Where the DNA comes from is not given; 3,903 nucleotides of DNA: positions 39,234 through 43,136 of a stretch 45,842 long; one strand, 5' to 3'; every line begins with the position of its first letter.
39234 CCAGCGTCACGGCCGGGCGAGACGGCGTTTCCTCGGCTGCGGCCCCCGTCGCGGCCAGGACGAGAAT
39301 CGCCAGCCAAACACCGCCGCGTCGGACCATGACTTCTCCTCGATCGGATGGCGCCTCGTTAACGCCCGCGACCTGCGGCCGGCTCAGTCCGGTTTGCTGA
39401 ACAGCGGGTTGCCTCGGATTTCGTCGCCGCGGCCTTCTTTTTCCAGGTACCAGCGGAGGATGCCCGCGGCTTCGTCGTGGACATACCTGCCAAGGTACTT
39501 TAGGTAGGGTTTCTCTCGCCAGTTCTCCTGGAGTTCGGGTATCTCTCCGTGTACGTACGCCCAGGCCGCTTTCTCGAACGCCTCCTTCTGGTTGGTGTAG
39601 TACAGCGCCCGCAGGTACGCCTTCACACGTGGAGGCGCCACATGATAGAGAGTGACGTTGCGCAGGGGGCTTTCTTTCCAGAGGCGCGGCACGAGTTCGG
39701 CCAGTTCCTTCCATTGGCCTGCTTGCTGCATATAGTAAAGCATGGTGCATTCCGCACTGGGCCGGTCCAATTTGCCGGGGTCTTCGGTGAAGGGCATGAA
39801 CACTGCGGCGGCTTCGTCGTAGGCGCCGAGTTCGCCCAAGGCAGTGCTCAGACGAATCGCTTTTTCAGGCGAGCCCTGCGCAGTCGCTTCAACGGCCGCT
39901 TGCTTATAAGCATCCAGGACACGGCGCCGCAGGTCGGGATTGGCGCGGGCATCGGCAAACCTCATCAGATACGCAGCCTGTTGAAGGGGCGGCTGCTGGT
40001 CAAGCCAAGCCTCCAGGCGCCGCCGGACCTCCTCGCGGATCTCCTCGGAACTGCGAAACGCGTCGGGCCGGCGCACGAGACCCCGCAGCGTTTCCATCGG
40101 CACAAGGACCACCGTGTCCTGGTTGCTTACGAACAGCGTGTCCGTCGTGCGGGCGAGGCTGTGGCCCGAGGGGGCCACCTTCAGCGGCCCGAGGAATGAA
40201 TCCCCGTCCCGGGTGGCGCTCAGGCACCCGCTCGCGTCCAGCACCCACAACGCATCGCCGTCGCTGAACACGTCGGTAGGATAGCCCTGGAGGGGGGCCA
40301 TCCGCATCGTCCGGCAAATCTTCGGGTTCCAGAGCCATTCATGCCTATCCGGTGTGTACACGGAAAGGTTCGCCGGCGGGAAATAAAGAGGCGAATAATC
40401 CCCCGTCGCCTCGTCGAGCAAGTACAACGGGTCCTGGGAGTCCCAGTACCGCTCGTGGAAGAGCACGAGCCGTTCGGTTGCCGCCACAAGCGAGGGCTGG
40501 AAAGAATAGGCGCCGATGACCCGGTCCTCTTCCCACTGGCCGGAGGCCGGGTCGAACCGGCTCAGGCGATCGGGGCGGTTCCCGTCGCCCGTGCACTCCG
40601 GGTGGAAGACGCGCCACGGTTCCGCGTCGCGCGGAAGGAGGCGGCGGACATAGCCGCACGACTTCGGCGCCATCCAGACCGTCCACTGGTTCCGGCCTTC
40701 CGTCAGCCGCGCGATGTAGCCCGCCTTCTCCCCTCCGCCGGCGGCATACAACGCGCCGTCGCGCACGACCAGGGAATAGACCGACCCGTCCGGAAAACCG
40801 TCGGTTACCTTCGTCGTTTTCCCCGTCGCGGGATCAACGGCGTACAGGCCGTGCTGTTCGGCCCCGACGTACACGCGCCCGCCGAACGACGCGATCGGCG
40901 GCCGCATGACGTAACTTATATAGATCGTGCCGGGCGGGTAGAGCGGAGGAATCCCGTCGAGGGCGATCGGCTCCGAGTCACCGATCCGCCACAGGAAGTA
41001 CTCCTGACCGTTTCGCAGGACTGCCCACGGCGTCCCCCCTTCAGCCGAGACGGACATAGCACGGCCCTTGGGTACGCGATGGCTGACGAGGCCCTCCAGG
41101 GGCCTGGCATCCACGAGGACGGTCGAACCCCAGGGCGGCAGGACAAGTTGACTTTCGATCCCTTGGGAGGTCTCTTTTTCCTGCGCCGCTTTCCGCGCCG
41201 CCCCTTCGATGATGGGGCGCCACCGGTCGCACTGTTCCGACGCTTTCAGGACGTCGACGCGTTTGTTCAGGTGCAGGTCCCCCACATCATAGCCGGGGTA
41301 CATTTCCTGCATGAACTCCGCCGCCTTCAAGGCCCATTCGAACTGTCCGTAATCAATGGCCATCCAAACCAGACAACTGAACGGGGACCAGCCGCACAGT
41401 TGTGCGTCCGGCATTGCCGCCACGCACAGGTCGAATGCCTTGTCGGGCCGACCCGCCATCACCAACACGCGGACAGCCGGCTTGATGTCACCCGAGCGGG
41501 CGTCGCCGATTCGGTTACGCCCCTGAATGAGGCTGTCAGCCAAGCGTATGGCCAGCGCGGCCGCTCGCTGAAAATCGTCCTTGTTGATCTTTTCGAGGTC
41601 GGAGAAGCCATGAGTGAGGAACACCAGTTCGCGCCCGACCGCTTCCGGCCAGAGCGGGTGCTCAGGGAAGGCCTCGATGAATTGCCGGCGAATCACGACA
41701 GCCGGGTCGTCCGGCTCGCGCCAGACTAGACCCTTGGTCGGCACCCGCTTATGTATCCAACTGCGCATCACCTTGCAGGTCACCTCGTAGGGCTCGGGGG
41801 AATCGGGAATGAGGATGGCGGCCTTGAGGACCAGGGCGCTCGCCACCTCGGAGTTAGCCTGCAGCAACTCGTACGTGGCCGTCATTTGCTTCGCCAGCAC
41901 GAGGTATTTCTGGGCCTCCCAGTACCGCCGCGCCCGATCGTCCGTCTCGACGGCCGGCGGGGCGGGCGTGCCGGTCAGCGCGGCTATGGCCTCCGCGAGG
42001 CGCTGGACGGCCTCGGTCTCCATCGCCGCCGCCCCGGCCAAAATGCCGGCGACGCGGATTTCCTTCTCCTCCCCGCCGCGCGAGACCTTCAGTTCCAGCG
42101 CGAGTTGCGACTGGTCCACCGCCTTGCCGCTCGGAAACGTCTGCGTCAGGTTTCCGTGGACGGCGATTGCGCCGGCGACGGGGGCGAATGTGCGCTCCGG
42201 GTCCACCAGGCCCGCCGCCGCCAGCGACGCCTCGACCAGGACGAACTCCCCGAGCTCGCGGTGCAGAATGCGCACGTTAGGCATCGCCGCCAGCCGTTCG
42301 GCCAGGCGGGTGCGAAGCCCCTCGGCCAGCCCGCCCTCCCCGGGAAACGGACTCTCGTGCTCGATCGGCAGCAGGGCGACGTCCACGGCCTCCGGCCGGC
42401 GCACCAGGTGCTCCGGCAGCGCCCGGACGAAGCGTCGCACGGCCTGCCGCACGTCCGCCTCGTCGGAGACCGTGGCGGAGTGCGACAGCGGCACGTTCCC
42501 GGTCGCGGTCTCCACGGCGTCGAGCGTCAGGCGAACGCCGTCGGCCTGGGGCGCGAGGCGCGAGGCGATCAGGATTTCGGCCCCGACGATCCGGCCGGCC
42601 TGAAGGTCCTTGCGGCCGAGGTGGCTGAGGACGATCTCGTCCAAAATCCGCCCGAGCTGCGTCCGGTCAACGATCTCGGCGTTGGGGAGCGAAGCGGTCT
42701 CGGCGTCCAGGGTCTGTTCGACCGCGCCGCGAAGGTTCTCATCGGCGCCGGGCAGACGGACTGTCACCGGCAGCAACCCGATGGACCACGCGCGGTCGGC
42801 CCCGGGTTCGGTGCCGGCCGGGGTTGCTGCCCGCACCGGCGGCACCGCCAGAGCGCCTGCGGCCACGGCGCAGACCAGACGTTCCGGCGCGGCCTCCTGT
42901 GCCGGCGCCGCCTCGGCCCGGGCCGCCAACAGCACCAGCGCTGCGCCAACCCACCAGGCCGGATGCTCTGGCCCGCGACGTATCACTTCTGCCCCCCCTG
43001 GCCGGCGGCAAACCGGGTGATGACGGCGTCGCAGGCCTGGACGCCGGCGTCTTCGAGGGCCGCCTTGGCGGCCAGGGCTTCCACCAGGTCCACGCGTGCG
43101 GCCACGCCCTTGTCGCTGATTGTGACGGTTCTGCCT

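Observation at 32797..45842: Translationally coupled operon encoding exported proteins built from repeated CsgG/LpoB-like modules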

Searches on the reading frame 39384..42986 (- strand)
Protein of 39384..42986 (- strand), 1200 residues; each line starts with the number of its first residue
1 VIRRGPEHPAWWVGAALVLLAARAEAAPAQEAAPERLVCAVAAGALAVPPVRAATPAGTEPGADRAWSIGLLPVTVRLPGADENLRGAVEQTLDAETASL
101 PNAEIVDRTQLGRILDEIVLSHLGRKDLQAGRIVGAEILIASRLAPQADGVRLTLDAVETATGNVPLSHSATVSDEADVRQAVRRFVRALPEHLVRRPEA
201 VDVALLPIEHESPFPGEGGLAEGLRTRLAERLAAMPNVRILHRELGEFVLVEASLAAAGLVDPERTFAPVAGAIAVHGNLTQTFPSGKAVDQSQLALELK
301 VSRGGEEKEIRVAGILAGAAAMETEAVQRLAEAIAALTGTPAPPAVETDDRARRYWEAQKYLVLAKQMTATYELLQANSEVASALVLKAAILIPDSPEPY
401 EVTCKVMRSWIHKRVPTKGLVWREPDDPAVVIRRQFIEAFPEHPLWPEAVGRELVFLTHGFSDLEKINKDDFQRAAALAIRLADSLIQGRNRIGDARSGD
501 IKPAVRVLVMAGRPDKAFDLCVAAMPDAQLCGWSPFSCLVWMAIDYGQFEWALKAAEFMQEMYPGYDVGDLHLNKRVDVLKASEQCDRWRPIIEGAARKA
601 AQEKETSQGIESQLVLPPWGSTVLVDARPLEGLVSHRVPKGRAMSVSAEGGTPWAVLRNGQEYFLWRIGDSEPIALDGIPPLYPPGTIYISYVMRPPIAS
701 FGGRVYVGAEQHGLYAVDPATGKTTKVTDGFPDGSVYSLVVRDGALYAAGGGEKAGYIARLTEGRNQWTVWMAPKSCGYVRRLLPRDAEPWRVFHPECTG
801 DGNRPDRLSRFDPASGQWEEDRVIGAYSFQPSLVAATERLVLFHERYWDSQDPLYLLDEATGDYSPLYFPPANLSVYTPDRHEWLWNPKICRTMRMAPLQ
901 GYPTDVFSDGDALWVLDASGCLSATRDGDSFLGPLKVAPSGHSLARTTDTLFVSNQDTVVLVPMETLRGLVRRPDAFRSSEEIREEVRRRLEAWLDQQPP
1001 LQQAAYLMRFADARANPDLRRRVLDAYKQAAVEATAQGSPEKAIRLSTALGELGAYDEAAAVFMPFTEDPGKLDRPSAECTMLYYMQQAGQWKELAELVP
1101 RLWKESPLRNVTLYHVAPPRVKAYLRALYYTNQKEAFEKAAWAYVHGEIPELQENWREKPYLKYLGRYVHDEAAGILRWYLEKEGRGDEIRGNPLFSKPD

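Call 4: search_protein_families(library=pfam, proteins=[window:39384-42986:-], max_evalue=1)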
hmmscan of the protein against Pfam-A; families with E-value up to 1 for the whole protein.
window:39384-42986:- (1200 aa): 2 families
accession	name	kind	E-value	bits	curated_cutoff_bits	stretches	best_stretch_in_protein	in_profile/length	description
PF13360.13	PQQ_2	-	0.03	14.4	27.6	1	697-769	28-98/233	Outer membrane protein assembly factor BamB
PF03783.19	CsgG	-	0.44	10.2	20.8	0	105-142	56-96/210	Curli production assembly/transport component CsgG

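Call 5: search_protein_families(library=ncbifam, proteins=[window:39384-42986:-], max_evalue=1)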
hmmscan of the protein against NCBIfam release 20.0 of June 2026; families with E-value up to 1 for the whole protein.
window:39384-42986:- (1200 aa): 0 families

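Call 68: search_solved_structures(query=window:39384-42986:-, max_evalue=1)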
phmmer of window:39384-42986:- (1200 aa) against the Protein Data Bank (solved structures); distinct sequences matched with E-value up to 1: 9.
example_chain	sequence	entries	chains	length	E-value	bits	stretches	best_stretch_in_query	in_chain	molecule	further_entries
8prj_A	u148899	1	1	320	3.1e-06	28.5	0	697-751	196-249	v31Bagel8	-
8prs_A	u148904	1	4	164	0.00026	22.1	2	697-751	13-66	nvBagel4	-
8pra_A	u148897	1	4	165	0.00068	20.7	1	697-751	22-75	Cell surface protein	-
6hrl_A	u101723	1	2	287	0.0046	18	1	714-820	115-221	Kelch-like protein 17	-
8pro_A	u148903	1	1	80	0.048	14.6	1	697-753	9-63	Cell surface protein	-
8prd_A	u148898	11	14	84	0.054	14.4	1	697-753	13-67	Cell surface protein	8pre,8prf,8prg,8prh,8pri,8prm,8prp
8pr9_A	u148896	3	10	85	0.13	13.2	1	697-750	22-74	Cell surface protein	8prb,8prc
6pz0_A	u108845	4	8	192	0.38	11.7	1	960-1024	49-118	iodotyrosine deiodinase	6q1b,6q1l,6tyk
8prl_A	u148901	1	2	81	0.58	11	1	696-749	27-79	Cell surface protein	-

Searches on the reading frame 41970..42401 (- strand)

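Call 57: search_protein_families(library=pfam, proteins=[window:41970-42401:-], max_evalue=10)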
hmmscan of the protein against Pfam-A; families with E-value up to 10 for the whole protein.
seq(144 aa): 1 family
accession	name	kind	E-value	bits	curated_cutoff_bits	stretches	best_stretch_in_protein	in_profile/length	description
PF19135.5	DUF5818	-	0.022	14.8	27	1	101-133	22-55/57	Protein of unknown function (DUF5818)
